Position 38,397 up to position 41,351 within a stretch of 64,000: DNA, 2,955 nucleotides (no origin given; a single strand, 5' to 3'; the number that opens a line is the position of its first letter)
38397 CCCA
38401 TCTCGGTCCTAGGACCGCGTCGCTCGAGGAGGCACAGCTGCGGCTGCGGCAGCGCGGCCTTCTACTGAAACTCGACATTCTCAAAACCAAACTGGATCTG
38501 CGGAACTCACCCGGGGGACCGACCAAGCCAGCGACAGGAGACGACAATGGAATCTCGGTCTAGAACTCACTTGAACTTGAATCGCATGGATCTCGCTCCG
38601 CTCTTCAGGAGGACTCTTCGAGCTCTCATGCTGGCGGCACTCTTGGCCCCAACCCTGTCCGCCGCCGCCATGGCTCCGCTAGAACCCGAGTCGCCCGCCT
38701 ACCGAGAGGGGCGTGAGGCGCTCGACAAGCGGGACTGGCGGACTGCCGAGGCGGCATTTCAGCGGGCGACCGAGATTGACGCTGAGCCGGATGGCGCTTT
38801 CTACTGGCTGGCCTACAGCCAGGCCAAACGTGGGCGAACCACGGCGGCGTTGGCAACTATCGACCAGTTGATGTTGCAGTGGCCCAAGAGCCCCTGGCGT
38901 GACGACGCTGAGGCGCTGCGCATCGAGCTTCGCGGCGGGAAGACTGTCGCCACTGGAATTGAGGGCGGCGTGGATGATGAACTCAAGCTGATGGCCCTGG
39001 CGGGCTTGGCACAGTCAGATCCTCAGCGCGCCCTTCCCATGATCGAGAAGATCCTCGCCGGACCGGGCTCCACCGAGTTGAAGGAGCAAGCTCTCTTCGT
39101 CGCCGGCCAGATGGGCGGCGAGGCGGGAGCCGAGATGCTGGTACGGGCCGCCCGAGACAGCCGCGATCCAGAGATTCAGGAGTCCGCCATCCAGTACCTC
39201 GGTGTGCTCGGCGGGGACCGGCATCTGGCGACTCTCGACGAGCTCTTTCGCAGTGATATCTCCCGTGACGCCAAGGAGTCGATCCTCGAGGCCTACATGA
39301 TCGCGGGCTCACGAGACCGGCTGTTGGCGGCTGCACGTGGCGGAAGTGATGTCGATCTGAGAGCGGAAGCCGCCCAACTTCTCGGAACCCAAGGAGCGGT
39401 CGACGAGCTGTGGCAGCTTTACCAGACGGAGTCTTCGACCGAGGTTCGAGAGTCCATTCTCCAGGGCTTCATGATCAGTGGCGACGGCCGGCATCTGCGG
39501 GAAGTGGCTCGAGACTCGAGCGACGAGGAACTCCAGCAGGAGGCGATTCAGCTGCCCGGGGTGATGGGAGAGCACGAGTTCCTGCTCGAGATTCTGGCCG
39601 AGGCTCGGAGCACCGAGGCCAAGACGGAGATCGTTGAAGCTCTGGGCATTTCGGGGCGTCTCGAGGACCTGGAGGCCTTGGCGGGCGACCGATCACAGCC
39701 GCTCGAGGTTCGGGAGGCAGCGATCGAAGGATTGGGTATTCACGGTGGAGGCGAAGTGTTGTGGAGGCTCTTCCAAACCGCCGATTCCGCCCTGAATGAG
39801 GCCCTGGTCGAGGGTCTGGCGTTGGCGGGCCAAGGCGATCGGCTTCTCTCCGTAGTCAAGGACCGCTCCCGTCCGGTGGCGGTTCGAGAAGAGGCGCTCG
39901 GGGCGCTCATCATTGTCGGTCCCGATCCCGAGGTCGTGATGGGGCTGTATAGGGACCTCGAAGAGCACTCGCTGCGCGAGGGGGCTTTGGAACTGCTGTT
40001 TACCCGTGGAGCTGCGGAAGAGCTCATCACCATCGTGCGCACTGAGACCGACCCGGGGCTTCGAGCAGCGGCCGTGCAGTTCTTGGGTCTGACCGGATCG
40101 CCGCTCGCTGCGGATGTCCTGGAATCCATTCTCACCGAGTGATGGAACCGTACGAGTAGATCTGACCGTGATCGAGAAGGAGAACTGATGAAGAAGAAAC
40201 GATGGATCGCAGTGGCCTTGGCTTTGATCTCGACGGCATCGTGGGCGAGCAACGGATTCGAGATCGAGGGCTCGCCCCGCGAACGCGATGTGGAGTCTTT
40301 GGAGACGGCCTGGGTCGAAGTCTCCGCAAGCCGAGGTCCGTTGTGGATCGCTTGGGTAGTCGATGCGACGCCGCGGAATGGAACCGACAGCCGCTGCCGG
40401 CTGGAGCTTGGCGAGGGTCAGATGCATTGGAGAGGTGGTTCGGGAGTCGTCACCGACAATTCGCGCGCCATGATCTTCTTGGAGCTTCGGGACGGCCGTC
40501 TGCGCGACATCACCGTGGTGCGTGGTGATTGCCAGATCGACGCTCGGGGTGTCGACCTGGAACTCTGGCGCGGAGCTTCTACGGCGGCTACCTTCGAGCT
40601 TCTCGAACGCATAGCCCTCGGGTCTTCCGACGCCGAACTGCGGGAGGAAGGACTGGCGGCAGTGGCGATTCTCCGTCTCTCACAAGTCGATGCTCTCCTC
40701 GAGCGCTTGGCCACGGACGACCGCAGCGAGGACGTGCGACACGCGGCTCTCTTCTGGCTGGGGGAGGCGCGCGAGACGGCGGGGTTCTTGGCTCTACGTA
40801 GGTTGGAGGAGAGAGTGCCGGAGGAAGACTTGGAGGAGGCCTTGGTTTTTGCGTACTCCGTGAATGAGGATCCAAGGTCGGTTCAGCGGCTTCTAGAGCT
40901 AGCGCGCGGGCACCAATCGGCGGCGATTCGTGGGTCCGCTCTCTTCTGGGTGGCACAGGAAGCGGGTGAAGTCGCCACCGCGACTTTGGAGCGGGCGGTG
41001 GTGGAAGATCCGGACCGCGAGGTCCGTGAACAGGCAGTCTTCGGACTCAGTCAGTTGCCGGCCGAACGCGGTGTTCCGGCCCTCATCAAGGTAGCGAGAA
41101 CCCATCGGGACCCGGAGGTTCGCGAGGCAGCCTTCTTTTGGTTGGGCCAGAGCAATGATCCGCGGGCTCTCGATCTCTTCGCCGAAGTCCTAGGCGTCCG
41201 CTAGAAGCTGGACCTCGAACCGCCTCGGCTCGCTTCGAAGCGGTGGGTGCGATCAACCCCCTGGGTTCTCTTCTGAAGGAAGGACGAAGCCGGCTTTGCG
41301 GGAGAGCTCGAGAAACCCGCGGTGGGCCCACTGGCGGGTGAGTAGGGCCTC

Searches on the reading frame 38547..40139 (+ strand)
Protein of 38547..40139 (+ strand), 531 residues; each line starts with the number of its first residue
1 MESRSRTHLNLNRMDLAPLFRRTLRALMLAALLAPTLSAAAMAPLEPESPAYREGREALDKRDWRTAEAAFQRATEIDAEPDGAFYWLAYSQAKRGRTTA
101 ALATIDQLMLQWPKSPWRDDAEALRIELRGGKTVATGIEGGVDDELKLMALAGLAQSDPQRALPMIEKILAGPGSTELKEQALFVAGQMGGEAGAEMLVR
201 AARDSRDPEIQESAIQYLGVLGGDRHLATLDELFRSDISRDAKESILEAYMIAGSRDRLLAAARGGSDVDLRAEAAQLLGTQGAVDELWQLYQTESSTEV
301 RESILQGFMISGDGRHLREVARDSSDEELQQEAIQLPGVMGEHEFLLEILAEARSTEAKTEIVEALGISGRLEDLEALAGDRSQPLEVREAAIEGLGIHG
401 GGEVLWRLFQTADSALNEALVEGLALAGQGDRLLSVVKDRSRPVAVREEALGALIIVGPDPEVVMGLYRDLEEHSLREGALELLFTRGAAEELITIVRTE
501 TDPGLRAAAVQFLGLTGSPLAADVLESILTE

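Call 31: search_protein_families(library=pfam, proteins=[window:38547-40139:+], max_evalue=0.0001)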
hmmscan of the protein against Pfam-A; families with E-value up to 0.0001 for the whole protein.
window:38547-40139:+ (531 aa): 3 families
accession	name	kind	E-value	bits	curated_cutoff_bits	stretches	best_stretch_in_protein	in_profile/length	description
PF13646.12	HEAT_2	-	1.6e-24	86.4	27.7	1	167-249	5-86/88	HEAT repeats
PF13432.12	TPR_16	-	1.6e-06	28.8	32.7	1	52-108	1-57/65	Tetratricopeptide repeat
PF11865.14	mTOR_dom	-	2.2e-05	25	27.6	0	259-290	15-46/160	Serine/threonine-protein kinase mTOR domain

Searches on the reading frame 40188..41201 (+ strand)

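Call 64: search_protein_families(library=pfam, proteins=[window:40188-41201:+], max_evalue=0.0001)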
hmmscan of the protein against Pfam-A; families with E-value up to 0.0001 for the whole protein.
window:40188-41201:+ (338 aa): 4 families
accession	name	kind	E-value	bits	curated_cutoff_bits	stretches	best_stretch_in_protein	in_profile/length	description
PF13646.12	HEAT_2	-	2.2e-17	63.6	27.7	1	267-335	4-71/88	HEAT repeats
PF02985.28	HEAT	-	5.8e-10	38.9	23.5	0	296-321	2-26/31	HEAT repeat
PF03130.22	HEAT_PBS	-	3.6e-08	33.6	20.9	0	279-303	1-25/27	PBS lyase HEAT-like repeat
PF13513.12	HEAT_EZ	-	1.5e-06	29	27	0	163-192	26-53/55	HEAT-like repeat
